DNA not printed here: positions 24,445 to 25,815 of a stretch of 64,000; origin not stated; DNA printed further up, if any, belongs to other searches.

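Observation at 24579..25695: Stand-alone radical SAM enzyme of unknown function next to the par locus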

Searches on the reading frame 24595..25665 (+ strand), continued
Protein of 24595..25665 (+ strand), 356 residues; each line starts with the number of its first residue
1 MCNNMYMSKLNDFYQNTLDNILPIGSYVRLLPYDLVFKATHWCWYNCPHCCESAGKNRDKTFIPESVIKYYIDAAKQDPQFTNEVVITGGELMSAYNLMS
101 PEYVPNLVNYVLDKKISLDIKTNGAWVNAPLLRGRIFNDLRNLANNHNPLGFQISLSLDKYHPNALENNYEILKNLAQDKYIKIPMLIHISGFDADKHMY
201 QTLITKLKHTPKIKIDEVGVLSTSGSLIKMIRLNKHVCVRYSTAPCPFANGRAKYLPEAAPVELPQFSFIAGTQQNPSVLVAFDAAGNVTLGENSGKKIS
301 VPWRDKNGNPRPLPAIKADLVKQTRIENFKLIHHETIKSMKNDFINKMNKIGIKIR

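Call 17: find_related_loci(query=A2, collection=genome_contigs, flank=8000)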
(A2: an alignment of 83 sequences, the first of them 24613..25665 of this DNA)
Query A2 (350 aa) in genome_contigs; peptide patterns used: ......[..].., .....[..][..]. (x = any residue, [..] = any of these).
94 stretches matched a pattern; 67 encode a relative of the query (tblastn E <= 1e-3); 65 distinct loci.
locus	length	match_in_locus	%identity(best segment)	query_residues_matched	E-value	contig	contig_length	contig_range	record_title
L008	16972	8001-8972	72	1-325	7e-162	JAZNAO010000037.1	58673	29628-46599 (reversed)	MAG: Candidatus Enterousia sp. isolate T1900044746_TS20190212.MAGScoT_cleanbin_000053 SGB_2122_k141_411243, whole genome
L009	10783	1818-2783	58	1-325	1e-125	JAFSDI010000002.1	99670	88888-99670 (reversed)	MAG: Alphaproteobacteria bacterium isolate RGIG3039 Goat_Rectum-4__c621, whole genome shotgun sequence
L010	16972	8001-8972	52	1-324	7e-110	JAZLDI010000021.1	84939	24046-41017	MAG: Candidatus Enterousia sp. isolate T1900045038_TC20190031.MAGScoT_cleanbin_000032 SGB_4470_k141_196089, whole genome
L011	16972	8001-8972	54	1-324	2e-109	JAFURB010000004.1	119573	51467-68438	MAG: Alphaproteobacteria bacterium isolate RGIG4748 Roe_deer_Rectum.Co__c483133, whole genome shotgun sequence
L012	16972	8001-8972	52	1-324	4e-109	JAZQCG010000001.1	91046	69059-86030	MAG: Candidatus Enterousia sp. isolate T1900044638_TS20190104.MAGScoT_cleanbin_000053 SGB_1212_k141_2155711, whole genom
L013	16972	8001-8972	52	1-324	9e-109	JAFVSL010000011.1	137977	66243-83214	MAG: Alphaproteobacteria bacterium isolate RGIG5353 Sheep_Colon-3__c770365, whole genome shotgun sequence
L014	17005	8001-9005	50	1-339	9e-106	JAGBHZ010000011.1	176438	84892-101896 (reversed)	MAG: Alphaproteobacteria bacterium isolate RGIG9136 Water_deer_Rectum.Co__c1099233, whole genome shotgun sequence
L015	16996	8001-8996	49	1-339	2e-101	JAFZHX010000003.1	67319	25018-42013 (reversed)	MAG: Alphaproteobacteria bacterium isolate RGIG7782 Water_buffalos_Rectum.Co__c178889, whole genome shotgun sequence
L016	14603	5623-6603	45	1-330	1e-93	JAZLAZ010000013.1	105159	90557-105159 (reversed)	MAG: Candidatus Enterousia sp. isolate T1900045067_TC20190061.MAGScoT_cleanbin_000021 SGB_4608_k141_1866197, whole genom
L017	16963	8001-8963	44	1-324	1e-92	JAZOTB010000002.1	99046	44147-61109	MAG: Candidatus Enterousia sp. isolate T1900045541_YK20190235.MAGScoT_cleanbin_000047 SGB_7810_k141_2994603, whole genom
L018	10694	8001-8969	46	1-326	2e-92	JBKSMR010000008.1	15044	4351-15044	MAG: Alphaproteobacteria bacterium isolate 125_22-69 k141_1685353, whole genome shotgun sequence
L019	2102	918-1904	46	1-332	2e-95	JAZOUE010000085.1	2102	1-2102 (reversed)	MAG: Candidatus Enterousia sp. isolate T1900045534_YK20190228.MAGScoT_cleanbin_000043 SGB_7755_k141_79224, whole genome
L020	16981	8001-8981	44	1-330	5e-90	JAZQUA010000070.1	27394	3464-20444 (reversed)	MAG: Candidatus Enterousia sp. isolate T1900045184_TC20190180.MAGScoT_cleanbin_000030 SGB_9218_k141_4280822, whole genom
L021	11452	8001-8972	53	1-324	1e-110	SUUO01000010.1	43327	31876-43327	MAG: Alphaproteobacteria bacterium isolate SIG48 NODE_4802_length_43327_cov_2.207269, whole genome shotgun sequence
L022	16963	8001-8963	44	1-324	3e-89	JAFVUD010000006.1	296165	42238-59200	MAG: Alphaproteobacteria bacterium isolate RGIG5397 Sheep_Colon-3__c938145, whole genome shotgun sequence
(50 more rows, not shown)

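Call 26: search_protein_representatives(alignment_id=A2)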
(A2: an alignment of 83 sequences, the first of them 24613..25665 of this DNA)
Query: 83 sequences, 332 profile positions. Proteins with E-value up to 0.001 (for the whole library): 239; up to 1e-10: 97; up to 1e-30: 36. The best 150 are listed.
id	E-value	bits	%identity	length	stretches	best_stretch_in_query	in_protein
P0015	3.7e-147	506.4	-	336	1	1-331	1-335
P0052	1.8e-141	487.7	-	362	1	1-330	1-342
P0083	1.5e-130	451.7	-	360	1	5-327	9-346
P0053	2.0e-122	425.1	-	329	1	1-328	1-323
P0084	8.3e-117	406.6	-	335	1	1-325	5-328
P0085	2.4e-116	405.1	-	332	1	1-328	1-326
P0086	1.3e-110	386.3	-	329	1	9-328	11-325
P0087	1.4e-105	369.7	-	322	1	5-324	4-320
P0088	4.2e-105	368.1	-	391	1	5-323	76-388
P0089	1.4e-103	363.1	-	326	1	1-322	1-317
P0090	6.4e-97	341.2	-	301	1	27-317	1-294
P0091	8.5e-93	327.7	-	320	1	6-323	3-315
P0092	1.4e-90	320.4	-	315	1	21-329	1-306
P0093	2.3e-73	263.8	-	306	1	31-322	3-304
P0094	8.1e-71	255.4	-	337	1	12-320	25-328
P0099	3.3e-54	200.8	-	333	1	21-325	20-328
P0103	2.4e-39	152.0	-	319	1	22-316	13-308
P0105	7.1e-39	150.4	-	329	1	10-316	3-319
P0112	1.6e-31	126.3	-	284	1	26-250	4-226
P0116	2.4e-30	122.4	-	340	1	16-319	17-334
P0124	3.5e-27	112.0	-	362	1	21-312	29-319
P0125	4.4e-27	111.7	-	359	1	30-178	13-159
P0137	7.6e-23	97.7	-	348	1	26-314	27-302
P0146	1.1e-19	87.3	-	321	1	15-313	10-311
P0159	2.2e-14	70.0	-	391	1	22-325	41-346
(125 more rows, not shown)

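Call 28: predict_structure(alignment_id=A2)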
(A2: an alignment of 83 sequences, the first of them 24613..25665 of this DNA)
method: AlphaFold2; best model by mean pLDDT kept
length: 350 residues; sequences in the alignment: 83
mean_pLDDT: 92.6   pTM: 0.89
mean pLDDT of the five models: 92.6, 91.5, 91.3, 90.7, 90.2
residues with pLDDT >= 90: 265; 70-90: 78; 50-70: 7; < 50: 0
segments of 3 or more residues with pLDDT < 50: none
pLDDT, mean of each block of 10 residues (from residue 1): 79 90 97 92 79 94 98 97 90 95 97 95 93 96 93 94 98 96 96 98 98 84 94 95 89 92 89 96 91 96 97 97 92 87 76
secondary structure, 60 per line:
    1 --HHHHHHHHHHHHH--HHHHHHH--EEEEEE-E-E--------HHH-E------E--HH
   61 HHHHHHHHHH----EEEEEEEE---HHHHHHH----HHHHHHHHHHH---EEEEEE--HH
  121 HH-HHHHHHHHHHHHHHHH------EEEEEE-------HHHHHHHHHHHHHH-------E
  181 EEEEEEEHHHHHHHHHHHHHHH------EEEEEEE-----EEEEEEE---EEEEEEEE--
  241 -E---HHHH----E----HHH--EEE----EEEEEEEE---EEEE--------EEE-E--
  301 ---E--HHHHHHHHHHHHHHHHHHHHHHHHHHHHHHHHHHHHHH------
elements in order: H3-15 H18-24 E27-32 H59-70 E75-82 H86-92 H97-107 E111-116 H119-122 H124-139 E146-151 H159-172 E180-187 H188-202 E209-215 E221-227 E231-238 H246-249 E264-266 E271-278 E282-285 E294-296 H307-344

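Call 31: search_protein_families(library=ncbifam, alignment_id=A3, max_evalue=0.001)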
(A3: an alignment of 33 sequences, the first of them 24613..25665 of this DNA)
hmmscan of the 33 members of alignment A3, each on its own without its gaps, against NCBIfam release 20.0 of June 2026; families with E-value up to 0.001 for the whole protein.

A. member 1, window:24613-25665:+ (350 aa): 4 families
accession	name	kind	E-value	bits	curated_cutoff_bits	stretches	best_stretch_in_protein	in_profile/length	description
TIGR04078.1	rSAM_yydG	equivalog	3e-06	26.9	300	1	34-185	8-148/309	YydG family radical SAM peptide epimerase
TIGR03962.1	mycofact_rSAM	equivalog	7.2e-05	22.1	265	1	27-123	12-99/339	mycofactocin radical SAM maturase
TIGR04317.1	W_rSAM_matur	equivalog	0.00035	19.8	380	1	30-213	7-180/349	tungsten cofactor oxidoreductase radical SAM maturase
TIGR02495.1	NrdG2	equivalog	0.00057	19.3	131.15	0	37-121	26-102/193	anaerobic ribonucleoside-triphosphate reductase activating protein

B. families by the number of members that match (of 33 scanned): 54 families (the first 25 are shown)
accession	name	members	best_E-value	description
TIGR04078.1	rSAM_yydG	22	2.5e-11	YydG family radical SAM peptide epimerase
TIGR04317.1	W_rSAM_matur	18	7.1e-12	tungsten cofactor oxidoreductase radical SAM maturase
NF038283.1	viperin_w_prok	16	1.9e-08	viperin family antiviral radical SAM protein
NF049973.1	radical_Rv1681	13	2.7e-10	Rv1681 family radical SAM protein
TIGR02495.1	NrdG2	13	1e-06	anaerobic ribonucleoside-triphosphate reductase activating protein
TIGR04054.1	rSAM_NirJ1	11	7.2e-08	putative heme d1 biosynthesis radical SAM protein NirJ1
TIGR04053.2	TIGR04053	11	1.1e-07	TIGR04053 family radical SAM/SPASM domain-containing protein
TIGR03962.1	mycofact_rSAM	11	2.8e-07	mycofactocin radical SAM maturase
TIGR04167.1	rSAM_SeCys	11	1.5e-06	arsenosugar biosynthesis radical SAM (seleno)protein ArsS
NF050035.1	rSAM_WgK_link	9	2.5e-06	radical SAM/SPASM peptide maturase WgkB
TIGR04082.1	rSAM_for_selen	9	1.1e-05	thio(seleno)oxazole modification radical SAM maturase SbtM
TIGR04478.1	rSAM_YfkAB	8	2.4e-09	radical SAM/CxCxxxxC motif protein YfkAB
TIGR02666.1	moaA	8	1e-07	GTP 3',8-cyclase MoaA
TIGR04546.1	rSAM_ahbC_deAc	8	2e-06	12,18-didecarboxysiroheme deacetylase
TIGR04133.1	rSAM_w_lipo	7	9.2e-08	TIGR04133 family radical SAM/SPASM protein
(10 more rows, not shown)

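Call 33: list_cluster_members(proteins=[P0099, P0103, P0105, P0112, P0116, P0124, P0137, P0146, P0159, P0125])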
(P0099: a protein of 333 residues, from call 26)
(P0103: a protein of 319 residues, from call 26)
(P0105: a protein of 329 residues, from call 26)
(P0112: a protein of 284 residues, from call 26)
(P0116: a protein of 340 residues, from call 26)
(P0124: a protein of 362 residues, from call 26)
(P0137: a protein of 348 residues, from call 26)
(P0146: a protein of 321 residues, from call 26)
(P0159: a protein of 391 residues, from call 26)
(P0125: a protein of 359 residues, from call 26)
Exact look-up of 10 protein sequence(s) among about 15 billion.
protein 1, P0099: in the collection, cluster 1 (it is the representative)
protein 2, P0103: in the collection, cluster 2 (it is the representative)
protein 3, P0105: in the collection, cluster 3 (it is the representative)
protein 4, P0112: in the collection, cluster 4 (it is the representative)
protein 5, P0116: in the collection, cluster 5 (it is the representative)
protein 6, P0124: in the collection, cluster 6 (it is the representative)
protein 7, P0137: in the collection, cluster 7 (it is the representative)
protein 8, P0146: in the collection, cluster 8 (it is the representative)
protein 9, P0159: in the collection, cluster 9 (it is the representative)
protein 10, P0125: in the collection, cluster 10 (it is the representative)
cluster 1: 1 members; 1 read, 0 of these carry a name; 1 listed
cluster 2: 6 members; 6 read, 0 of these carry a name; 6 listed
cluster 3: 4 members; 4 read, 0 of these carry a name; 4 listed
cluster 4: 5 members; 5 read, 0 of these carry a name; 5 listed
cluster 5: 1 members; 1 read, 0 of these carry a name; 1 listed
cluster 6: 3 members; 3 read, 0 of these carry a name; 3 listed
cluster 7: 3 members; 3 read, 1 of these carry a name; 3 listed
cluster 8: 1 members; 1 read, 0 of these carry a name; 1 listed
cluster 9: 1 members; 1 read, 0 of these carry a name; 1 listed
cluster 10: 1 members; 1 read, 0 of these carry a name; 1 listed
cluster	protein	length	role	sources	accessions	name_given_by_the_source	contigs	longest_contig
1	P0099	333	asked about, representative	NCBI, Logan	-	-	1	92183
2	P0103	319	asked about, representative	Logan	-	-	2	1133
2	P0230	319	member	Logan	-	-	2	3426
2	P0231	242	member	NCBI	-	-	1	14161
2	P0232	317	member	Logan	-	-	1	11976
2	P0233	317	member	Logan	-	-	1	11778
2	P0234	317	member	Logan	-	-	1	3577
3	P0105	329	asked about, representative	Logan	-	-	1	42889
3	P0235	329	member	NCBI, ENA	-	-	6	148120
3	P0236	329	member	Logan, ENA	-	-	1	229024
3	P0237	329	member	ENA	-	-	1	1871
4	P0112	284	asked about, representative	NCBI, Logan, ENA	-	-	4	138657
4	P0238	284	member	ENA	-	-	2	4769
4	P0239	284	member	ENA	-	-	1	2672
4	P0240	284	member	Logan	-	-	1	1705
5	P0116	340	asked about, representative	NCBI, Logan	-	-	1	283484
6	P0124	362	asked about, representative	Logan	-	-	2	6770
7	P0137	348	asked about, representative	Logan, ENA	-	-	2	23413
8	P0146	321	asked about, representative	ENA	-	-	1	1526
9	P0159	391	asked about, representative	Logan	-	-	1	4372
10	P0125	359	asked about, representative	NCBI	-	-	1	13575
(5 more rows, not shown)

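Call 46: fold_search(model_id=the predicted structure, library=pdb)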
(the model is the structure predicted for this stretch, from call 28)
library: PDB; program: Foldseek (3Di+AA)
matches with E <= 10: 1011; with E <= 0.001: 20
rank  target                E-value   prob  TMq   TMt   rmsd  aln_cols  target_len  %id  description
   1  8ai3_B                1.2e-09  1.00  0.52  0.56   6.3       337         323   14  Crystal structure of radical SAM epimerase EpeE C223A mutant from Bacillus subtilis with [4Fe-4S] clusters and S-adeno (released 2024-01-10)
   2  8ai6_B                1.3e-09  1.00  0.51  0.54   7.7       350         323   13  Crystal structure of radical SAM epimerase EpeE D210A mutant from Bacillus subtilis with [4Fe-4S] clusters, S-adenosyl (released 2024-01-10)
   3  8ai3_A                2.6e-09  1.00  0.50  0.55   7.6       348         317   14  Crystal structure of radical SAM epimerase EpeE C223A mutant from Bacillus subtilis with [4Fe-4S] clusters and S-adeno (released 2024-01-10)
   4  8ai2_B                3.3e-09  1.00  0.51  0.55   7.6       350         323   13  Crystal structure of radical SAM epimerase EpeE from Bacillus subtilis with [4Fe-4S] clusters, S-adenosyl-L-homocystei (released 2024-01-10)
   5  8ai6_A                3.5e-09  1.00  0.49  0.53   7.9       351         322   12  Crystal structure of radical SAM epimerase EpeE D210A mutant from Bacillus subtilis with [4Fe-4S] clusters, S-adenosyl (released 2024-01-10)
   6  8ai1_A                3.5e-09  1.00  0.50  0.54   7.7       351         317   13  Crystal structure of radical SAM epimerase EpeE from Bacillus subtilis with [4Fe-4S] clusters and S-adenosyl-L-homocys (released 2024-01-10)
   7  8ai4_A                3.7e-09  1.00  0.52  0.56   6.5       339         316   13  Crystal structure of radical SAM epimerase EpeE C223A mutant from Bacillus subtilis with [4Fe-4S] clusters, S-adenosyl (released 2024-01-10)
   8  8ai1_B                4.2e-09  1.00  0.51  0.55   7.7       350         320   14  Crystal structure of radical SAM epimerase EpeE from Bacillus subtilis with [4Fe-4S] clusters and S-adenosyl-L-homocys (released 2024-01-10)
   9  8ai4_B                8.6e-09  1.00  0.51  0.55   7.5       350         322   14  Crystal structure of radical SAM epimerase EpeE C223A mutant from Bacillus subtilis with [4Fe-4S] clusters, S-adenosyl (released 2024-01-10)
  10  5v1s_A                2.7e-07  1.00  0.36  0.30   8.8       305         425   12  Crystal structure of Streptococcus suis SuiB bound to S-adenosylmethionine (released 2017-08-30)
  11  5v1q_B                1.4e-06  1.00  0.37  0.31   8.7       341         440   11  Crystal structure of Streptococcus suis SuiB (released 2017-08-30)
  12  8hzy_A                2.4e-06  1.00  0.39  0.32  10.0       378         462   13  The crystal structure of a Radical SAM Enzyme DesII (released 2024-07-10)
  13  8hzv_B                2.4e-06  1.00  0.38  0.30  11.0       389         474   12  The crystal structure of a Radical SAM Enzyme DesII (released 2024-07-10)
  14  8hzy_B                2.7e-06  1.00  0.39  0.32  10.7       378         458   12  The crystal structure of a Radical SAM Enzyme DesII (released 2024-07-10)
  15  6q2q_A                9.6e-06  1.00  0.37  0.44   8.6       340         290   14  Crystal structure of mouse viperin bound to uridine triphosphate and S-adenosylhomocysteine (released 2020-01-22)
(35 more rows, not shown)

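Call 51: find_encoding_contigs(protein=P0105, flank=7000, max_places=3)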
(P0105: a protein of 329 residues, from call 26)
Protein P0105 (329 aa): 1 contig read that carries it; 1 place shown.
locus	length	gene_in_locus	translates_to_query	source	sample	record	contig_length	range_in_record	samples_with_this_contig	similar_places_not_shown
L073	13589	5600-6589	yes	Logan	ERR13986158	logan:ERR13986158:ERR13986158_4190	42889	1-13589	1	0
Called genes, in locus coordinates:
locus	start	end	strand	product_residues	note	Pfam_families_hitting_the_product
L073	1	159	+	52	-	?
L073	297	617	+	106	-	-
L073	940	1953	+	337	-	-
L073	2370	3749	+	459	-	PF00282:Pyridoxal_deC, PF00266:Aminotran_5 (weak)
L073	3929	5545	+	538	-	PF00005:ABC_tran, PF13476:AAA_23 (faint), PF01926:MMR_HSR1 (faint), PF02463:SMC_N (weak), PF12848:ABC_tran_Xtn (weak), PF00005:ABC_tran, PF13555:AAA_29 (weak), PF13304:AAA_21 (weak)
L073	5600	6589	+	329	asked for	PF04055:Radical_SAM (weak)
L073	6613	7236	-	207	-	-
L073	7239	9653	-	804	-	PF27097:VirB4_TrbE_N, PF03135:CagE_TrbE_VirB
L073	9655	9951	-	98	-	PF05101:VirB3 (weak)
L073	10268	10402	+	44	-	PF00444:Ribosomal_L36 (weak)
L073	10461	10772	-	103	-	-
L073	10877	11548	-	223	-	PF01458:SUFBD_core (weak)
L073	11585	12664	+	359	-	PF01926:MMR_HSR1, PF02421:FeoB_N (weak), PF06071:YchF-GTPase_C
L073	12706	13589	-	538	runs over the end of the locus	PF01807:Zn_ribbon_DnaG, PF08275:DNAG_N, PF01751:Toprim, PF13662:Toprim_4, PF13155:Toprim_2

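Call 52: find_encoding_contigs(protein=P0112, flank=6000, max_places=2)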
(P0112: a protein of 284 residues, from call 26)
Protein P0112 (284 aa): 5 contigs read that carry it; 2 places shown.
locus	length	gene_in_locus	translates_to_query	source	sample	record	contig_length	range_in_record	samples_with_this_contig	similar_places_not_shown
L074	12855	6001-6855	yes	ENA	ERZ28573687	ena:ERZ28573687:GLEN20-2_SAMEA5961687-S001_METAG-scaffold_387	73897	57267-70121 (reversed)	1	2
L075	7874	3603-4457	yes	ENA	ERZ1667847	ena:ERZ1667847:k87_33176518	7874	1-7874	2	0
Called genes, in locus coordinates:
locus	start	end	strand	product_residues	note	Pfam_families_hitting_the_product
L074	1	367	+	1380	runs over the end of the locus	?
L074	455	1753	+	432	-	PF05697:Trigger_N, PF00254:FKBP_C, PF05698:Trigger_C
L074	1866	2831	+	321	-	PF00303:Thymidylat_synt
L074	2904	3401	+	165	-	-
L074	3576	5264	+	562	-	PF00575:S1, PF00575:S1, PF23459:S1_RRP5 (weak), PF00575:S1, PF23459:S1_RRP5 (weak), PF00575:S1, PF21710:Spt6_S1 (weak), PF23459:S1_RRP5, +2 more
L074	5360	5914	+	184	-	PF13671:AAA_33 (weak), PF00406:ADK, PF13207:AAA_17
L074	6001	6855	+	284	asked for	PF04055:Radical_SAM (weak)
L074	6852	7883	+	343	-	-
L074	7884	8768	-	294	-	PF01544:CorA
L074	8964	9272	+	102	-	-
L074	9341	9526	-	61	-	-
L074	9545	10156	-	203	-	-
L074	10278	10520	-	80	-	PF01541:GIY-YIG, PF10544:T5orf172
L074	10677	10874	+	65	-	-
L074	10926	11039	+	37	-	-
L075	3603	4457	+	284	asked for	PF04055:Radical_SAM (weak)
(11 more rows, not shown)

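Call 53: find_encoding_contigs(protein=P0099, flank=6000, max_places=2)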
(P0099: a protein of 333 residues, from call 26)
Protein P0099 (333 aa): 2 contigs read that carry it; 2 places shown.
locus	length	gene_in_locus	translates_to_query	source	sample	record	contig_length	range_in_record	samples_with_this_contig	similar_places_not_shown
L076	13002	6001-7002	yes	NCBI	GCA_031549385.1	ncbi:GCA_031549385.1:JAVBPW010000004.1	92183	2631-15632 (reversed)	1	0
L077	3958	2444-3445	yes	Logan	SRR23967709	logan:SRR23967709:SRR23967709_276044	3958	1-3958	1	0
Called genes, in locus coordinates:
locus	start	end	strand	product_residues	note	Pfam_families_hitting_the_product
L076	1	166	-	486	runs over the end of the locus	PF02934:GatB_N, PF02637:GatB_Yqey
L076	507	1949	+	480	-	PF06863:DUF1254, PF06742:DUF1214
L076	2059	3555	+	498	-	PF06863:DUF1254, PF06742:DUF1214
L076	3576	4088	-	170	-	PF00186:DHFR_1, PF01872:RibD_C (faint)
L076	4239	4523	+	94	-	-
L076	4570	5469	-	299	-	-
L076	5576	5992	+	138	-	-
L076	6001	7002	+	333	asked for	PF04055:Radical_SAM (weak)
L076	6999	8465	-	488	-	PF01676:Metalloenzyme, PF06415:iPGM_N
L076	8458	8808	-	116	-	PF04977:DivIC (weak)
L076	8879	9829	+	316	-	PF01207:Dus, PF01180:DHO_dh (faint), PF01680:SOR_SNZ (faint)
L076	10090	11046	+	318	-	-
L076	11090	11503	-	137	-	-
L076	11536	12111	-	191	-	PF08207:EFP_N, PF01132:EFP, PF09285:Elong-fact-P_C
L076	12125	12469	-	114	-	PF03840:SecG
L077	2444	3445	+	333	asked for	PF04055:Radical_SAM (weak)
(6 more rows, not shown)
